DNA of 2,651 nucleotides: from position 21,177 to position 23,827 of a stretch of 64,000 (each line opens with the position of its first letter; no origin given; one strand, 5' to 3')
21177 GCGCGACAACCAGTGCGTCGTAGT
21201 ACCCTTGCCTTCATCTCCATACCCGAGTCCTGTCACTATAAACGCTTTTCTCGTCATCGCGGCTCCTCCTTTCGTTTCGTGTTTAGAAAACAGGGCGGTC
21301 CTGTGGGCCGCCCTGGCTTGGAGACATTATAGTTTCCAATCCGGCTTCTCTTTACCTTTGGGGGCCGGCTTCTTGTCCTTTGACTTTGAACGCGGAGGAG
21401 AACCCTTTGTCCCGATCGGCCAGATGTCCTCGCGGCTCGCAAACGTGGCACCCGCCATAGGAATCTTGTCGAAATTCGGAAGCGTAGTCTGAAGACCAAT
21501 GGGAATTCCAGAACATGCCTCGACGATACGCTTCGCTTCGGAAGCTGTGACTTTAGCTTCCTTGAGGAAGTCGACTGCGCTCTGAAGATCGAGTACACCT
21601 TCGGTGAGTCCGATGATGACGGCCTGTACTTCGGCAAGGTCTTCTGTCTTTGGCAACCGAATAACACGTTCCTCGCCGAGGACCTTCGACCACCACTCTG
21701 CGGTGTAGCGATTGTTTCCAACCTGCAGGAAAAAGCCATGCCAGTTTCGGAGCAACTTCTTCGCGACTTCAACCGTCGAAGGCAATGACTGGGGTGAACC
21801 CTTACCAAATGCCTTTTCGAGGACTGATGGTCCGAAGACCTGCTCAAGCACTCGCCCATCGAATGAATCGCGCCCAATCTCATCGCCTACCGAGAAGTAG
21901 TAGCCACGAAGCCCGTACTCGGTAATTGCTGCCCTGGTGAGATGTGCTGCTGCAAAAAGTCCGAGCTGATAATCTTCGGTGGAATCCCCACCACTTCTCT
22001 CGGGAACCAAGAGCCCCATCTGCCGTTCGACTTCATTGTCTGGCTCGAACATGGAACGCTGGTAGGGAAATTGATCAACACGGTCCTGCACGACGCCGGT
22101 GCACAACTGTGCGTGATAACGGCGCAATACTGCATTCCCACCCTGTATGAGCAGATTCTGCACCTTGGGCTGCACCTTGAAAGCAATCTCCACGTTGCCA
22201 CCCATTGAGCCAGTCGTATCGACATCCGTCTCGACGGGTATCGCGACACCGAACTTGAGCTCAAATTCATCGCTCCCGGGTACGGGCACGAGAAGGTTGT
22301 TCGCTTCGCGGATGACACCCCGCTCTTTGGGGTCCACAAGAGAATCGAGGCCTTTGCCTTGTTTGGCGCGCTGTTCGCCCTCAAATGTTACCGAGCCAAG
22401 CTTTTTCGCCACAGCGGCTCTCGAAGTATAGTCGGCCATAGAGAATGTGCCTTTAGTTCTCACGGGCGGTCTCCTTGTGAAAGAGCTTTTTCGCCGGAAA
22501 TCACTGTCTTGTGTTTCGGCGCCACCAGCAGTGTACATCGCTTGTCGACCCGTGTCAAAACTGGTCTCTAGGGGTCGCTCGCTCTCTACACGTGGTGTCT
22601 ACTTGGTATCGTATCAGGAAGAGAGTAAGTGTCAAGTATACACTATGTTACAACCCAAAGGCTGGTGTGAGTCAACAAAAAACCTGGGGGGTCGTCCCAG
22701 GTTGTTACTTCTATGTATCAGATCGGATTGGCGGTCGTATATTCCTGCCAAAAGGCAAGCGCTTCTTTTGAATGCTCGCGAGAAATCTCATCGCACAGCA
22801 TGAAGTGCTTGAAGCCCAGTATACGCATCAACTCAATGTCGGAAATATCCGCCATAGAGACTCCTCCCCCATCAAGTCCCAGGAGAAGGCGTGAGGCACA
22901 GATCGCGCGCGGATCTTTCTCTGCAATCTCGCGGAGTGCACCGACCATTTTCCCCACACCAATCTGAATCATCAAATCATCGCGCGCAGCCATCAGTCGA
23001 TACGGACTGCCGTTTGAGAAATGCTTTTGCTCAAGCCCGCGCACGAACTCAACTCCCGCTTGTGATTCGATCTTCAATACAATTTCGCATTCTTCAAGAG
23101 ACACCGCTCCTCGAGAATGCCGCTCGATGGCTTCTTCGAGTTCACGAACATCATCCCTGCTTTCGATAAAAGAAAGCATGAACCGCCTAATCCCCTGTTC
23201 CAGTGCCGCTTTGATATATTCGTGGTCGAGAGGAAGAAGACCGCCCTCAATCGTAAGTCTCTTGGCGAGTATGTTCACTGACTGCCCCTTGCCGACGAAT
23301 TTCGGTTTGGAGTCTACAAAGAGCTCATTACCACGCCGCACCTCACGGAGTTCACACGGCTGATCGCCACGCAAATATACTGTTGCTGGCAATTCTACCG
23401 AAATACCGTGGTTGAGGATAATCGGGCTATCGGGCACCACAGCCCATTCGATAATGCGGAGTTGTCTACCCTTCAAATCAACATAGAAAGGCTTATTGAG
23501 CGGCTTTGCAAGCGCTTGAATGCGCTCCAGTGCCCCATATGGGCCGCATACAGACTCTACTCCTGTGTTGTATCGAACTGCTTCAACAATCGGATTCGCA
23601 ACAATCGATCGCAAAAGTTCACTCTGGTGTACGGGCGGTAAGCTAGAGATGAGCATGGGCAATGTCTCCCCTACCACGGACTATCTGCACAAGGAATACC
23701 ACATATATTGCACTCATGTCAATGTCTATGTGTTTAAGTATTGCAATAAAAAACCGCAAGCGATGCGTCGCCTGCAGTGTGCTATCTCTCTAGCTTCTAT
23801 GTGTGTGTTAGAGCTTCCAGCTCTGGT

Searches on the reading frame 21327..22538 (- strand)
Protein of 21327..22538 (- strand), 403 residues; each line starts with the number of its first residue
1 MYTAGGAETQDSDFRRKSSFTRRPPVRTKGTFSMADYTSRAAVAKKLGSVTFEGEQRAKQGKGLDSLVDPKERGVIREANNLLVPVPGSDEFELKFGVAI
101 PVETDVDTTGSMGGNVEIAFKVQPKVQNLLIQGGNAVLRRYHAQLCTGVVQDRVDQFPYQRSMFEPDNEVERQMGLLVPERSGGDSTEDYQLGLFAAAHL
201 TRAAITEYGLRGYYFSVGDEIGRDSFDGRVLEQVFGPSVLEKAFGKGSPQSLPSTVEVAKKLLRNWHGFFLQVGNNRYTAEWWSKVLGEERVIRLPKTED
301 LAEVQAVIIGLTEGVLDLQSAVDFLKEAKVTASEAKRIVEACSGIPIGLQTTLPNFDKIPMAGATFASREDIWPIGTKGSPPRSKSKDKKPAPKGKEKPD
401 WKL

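Call 3: search_protein_families(library=pfam, proteins=[window:21327-22538:-], max_evalue=0.1)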
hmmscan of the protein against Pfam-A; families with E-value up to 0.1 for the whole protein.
window:21327-22538:- (403 aa): 0 families

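Call 4: search_protein_families(library=ncbifam, proteins=[window:21327-22538:-], max_evalue=0.1)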
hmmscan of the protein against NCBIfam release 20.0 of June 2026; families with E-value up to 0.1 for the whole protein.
window:21327-22538:- (403 aa): 0 families

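Call 20: search_protein_families(library=padloc, proteins=[window:21327-22538:-], max_evalue=0.01)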
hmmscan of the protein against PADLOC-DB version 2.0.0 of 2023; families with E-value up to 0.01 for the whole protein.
window:21327-22538:- (403 aa): 0 families

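Call 38: search_solved_structures(query=A2, max_evalue=1, show_alignments=2)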
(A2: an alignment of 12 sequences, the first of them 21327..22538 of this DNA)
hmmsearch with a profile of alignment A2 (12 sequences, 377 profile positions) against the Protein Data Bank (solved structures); distinct sequences matched with E-value up to 1: 1.
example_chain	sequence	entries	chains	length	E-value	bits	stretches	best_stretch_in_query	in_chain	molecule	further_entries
4ano_A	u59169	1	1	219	0.25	13.6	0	268-298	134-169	ESSB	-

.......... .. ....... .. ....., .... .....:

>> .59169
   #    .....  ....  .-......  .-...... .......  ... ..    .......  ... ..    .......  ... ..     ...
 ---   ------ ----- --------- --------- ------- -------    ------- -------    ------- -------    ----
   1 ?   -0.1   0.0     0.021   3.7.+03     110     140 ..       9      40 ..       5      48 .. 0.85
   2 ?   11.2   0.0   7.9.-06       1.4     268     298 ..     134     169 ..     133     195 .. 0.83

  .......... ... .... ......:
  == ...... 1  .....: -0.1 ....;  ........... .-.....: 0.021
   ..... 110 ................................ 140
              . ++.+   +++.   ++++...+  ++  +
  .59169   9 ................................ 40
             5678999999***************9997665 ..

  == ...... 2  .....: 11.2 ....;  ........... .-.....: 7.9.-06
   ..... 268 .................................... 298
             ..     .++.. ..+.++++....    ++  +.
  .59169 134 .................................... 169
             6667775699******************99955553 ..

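Call 54: search_protein_families(library=phrogs, proteins=[window:21327-22538:-], max_evalue=0.01)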
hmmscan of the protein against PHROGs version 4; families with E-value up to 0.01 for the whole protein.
window:21327-22538:- (403 aa): 1 family
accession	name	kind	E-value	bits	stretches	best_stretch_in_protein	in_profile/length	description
phrog_2971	-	unknown function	1.1e-09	38.9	1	27-332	13-312/352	-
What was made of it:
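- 21327..22538 (-): F2, a vWA-like protein with a DTTGSMG motif and a flexible tail ending in ...DWKL. The NCBI call starts at Met34 (370 aa). Call 54: phrog_2971.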

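Call 70: find_related_loci(query=A2, collection=viral_contigs, flank=10000)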
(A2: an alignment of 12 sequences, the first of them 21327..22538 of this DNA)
Query A2 (403 aa) in viral_contigs; peptide patterns used: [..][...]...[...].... (x = any residue, [..] = any of these).
63 stretches matched a pattern; 7 encode a relative of the query (tblastn E <= 1e-3); 7 distinct loci.
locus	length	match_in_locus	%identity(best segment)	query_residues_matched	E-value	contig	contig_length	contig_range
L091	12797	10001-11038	39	29-373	3e-59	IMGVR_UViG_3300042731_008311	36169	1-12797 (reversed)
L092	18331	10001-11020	32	31-375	1e-39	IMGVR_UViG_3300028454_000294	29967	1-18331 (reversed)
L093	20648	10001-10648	30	100-322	3e-15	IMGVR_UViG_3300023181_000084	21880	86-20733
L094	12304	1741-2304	28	142-332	1e-14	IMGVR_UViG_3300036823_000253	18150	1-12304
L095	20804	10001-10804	26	28-315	7e-10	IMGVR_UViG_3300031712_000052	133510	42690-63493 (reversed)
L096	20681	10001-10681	28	101-332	9e-9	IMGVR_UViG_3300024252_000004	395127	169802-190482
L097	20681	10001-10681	28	101-332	9e-9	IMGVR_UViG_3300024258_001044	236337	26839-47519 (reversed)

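Call 72: find_homologous_proteins(query=A2, max_evalue=0.00001)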
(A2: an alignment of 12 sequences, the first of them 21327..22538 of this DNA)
Query A2 (12 sequences) (403 aa, profile of the alignment): 233 proteins with E <= 0.00001 among 8000 candidates; the best 120 are listed.
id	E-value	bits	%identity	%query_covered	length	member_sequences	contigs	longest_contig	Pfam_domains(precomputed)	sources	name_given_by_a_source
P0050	7.4e-154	531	45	86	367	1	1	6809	-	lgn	-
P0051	6.3e-152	524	69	94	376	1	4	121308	-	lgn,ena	-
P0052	1.5e-151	523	69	94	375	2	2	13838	-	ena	-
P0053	3.0e-151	522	44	85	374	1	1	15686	-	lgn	-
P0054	1.0e-150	520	43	93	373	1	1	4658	-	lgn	-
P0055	1.4e-149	516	100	92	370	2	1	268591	-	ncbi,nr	ncbi:MAG: hypothetical protein HY455_03095 [Parcubacteria group bacterium]|nr:hypothetical protein [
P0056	4.1e-149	515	44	90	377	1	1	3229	-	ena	-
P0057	2.2e-148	513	44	86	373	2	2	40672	-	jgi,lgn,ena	-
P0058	3.5e-148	512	44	86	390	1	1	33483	-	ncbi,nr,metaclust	ncbi:MAG: hypothetical protein A3J76_01815 [Candidatus Moranbacteria bacterium RBG_13_45_13]|nr:MAG:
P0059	9.0e-147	507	43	86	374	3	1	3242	-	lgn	-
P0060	1.9e-146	506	44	81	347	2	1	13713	-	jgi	-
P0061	2.8e-146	506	44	86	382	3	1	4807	-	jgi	jgi:hypothetical protein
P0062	3.4e-146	505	45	92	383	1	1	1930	-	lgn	-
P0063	4.0e-146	505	44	86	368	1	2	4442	-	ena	-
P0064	1.7e-145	503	41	81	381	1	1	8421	-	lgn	-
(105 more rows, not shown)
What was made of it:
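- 21327..22538 (-): Call 72: every homologue is annotated as hypothetical.
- Tried and rejected: Profile searches of the vWA-like family against PDB, and of its homologues for names, gave nothing (calls 38, 72).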

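Call 84: find_related_loci(query=A2, collection=metagenome_contigs, flank=10000)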
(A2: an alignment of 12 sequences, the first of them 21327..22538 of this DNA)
Query A2 (403 aa) in metagenome_contigs; peptide patterns used: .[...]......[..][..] (x = any residue, [..] = any of these).
217 stretches matched a pattern; 168 encode a relative of the query (tblastn E <= 1e-3); the best 80 are kept; 80 distinct loci.
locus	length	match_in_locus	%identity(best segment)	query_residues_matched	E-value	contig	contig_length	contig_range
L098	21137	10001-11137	69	26-403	7e-177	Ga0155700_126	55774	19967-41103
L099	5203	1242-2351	71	17-386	7e-180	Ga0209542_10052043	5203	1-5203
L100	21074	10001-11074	70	23-382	3e-165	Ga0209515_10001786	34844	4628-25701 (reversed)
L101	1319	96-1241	64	23-403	9e-179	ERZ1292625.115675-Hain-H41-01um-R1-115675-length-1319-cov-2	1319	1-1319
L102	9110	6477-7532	66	25-376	4e-159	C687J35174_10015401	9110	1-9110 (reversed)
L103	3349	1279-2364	65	26-387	4e-164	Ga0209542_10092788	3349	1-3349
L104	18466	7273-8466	60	14-403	1e-152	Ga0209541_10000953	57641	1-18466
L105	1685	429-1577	63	24-403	2e-163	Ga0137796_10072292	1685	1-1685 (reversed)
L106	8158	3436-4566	60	21-403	5e-150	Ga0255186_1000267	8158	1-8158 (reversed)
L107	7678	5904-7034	60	21-403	4e-150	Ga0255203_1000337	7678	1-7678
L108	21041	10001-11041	57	22-375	1e-129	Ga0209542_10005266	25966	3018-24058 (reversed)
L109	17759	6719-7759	57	22-375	1e-129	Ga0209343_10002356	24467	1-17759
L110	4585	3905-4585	66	22-250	2e-93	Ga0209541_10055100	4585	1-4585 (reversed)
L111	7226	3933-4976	47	48-396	4e-91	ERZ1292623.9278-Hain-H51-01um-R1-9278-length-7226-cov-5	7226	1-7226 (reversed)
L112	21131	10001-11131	45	21-393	5e-90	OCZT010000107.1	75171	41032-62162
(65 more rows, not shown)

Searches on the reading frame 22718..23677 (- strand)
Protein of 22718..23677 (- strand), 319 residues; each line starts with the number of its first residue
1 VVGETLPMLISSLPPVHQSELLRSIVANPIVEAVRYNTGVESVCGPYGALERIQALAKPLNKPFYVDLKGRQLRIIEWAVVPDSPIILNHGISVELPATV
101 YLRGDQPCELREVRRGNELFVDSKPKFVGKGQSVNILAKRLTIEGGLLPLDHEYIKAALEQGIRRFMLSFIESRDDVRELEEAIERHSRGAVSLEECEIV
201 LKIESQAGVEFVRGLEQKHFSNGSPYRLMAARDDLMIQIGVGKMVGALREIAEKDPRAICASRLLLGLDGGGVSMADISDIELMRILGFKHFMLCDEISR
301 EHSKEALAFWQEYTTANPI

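Call 3: search_protein_families(library=pfam, proteins=[window:22718-23677:-], max_evalue=0.1)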
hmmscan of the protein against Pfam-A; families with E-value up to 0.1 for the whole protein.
window:22718-23677:- (319 aa): 2 families
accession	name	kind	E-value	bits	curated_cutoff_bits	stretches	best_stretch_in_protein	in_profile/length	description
PF00224.27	PK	-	5.6e-07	29.4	30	1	114-254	141-269/328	Pyruvate kinase, barrel domain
PF03328.21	HpcH_HpaI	-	1.2e-05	25.2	25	1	150-210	69-133/221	HpcH/HpaI aldolase/citrate lyase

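Call 4: search_protein_families(library=ncbifam, proteins=[window:22718-23677:-], max_evalue=0.1)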
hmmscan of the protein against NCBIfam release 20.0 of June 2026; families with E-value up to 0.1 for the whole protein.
window:22718-23677:- (319 aa): 6 families
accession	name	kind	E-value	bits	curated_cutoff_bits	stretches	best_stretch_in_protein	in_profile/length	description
NF004491.0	PRK05826.1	subfamily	3.8e-10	38.8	432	1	131-254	157-268/477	pyruvate kinase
TIGR01064.1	pyruv_kin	equivalog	1.4e-09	37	306.4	1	129-254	152-265/476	pyruvate kinase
NF011314.0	PRK14725.1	equivalog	2.2e-06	26.3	642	1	168-251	450-527/614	pyruvate kinase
NF006664.0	PRK09206.1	equivalog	5.4e-05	21.9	686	1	150-256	173-268/470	pyruvate kinase PykF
NF004978.0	PRK06354.1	subfamily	0.00013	20.6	462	1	134-239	164-257/590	pyruvate kinase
NF004886.0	PRK06247.1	subfamily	0.069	11.8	623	0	147-204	171-228/476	pyruvate kinase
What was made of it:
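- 22718..23677 (-): Mini pyruvate-kinase-like TIM barrel. This is a type-B module component. Calls 3 and 4 give weak PK and HpcH hits.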

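Call 20: search_protein_families(library=padloc, proteins=[window:22718-23677:-], max_evalue=0.01)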
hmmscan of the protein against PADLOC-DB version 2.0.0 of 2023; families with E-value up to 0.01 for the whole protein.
window:22718-23677:- (319 aa): 0 families

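Call 54: search_protein_families(library=phrogs, proteins=[window:22718-23677:-], max_evalue=0.01)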
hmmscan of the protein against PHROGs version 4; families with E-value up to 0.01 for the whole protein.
window:22718-23677:- (319 aa): 1 family
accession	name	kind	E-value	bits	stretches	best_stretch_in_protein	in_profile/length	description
phrog_25828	-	unknown function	0.00016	21.3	1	128-254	180-294/500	-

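Call 81: search_solved_structures(query=A7, max_evalue=0.01, show_alignments=1)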
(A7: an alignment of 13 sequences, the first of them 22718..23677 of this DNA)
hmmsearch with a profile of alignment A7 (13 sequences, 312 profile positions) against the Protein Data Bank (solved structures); distinct sequences matched with E-value up to 0.01: 102 (the best 60 are shown).
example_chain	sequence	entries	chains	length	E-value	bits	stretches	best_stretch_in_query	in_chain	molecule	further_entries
3t05_A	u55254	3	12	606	6.4e-15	58.2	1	100-308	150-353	Pyruvate kinase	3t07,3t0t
1a3w_A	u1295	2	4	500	2.7e-14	56.1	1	100-294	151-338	PYRUVATE KINASE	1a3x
3qv9_A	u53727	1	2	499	9.1e-13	51.1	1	142-297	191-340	Pyruvate kinase 2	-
4krz_A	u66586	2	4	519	1e-12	50.9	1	142-297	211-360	Pyruvate kinase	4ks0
4hyv_A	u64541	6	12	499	1.7e-12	50.2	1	141-297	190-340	Pyruvate kinase 1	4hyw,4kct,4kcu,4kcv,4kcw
8edr_A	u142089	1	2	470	2.2e-12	49.8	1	106-293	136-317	Pyruvate kinase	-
3pp7_A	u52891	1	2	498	3.4e-12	49.2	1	143-296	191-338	Pyruvate kinase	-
1pkl_A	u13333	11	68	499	3.4e-12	49.2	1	143-296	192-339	PROTEIN (PYRUVATE KINASE) | Pyruvate kinase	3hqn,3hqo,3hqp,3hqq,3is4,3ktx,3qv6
7r6y_A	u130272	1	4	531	3.8e-12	49.1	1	122-293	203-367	Pyruvate kinase PKM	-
3e0v_A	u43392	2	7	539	4.4e-12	48.8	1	143-296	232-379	Pyruvate kinase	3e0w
1a49_A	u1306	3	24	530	4.4e-12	48.8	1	123-293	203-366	PYRUVATE KINASE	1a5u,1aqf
1f3w_A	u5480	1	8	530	4.5e-12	48.8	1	123-293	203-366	PYRUVATE KINASE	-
2g50_A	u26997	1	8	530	4.5e-12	48.8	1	123-293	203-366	Pyruvate kinase isozymes M1/M2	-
8f5t_A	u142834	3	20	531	4.5e-12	48.8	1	123-293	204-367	Pyruvate kinase PKM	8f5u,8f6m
3n25_A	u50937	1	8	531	4.5e-12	48.8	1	123-293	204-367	Pyruvate kinase isozymes M1/M2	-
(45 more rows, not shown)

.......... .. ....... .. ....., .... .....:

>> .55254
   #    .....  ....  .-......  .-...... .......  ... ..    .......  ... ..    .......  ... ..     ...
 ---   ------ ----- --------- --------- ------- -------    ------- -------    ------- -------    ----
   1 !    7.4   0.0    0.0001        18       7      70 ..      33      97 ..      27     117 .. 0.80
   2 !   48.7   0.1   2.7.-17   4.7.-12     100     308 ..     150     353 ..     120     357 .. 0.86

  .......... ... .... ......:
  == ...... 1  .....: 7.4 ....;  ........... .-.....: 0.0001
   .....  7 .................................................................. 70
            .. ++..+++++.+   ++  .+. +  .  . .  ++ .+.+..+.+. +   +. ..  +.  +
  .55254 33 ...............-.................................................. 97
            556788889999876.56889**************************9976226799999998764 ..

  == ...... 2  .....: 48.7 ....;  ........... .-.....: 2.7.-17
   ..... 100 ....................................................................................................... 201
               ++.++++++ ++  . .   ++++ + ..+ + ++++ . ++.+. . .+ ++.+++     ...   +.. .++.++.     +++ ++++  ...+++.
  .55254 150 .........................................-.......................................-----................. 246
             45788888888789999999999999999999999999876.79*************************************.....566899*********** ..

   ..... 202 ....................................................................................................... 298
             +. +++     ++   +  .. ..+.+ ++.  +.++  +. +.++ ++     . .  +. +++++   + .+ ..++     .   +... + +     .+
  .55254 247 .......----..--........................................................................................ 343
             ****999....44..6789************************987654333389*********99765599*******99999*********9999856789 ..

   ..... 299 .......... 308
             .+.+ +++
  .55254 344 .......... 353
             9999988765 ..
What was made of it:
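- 22718..23677 (-): Call 81: the family profile hits pyruvate kinase at E 6e-15, with the KIE, ARDDL, RxN and DxKGxxxR active-site motifs kept.
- The PK-like barrel keeps the catalytic residues of pyruvate kinase (call 81).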
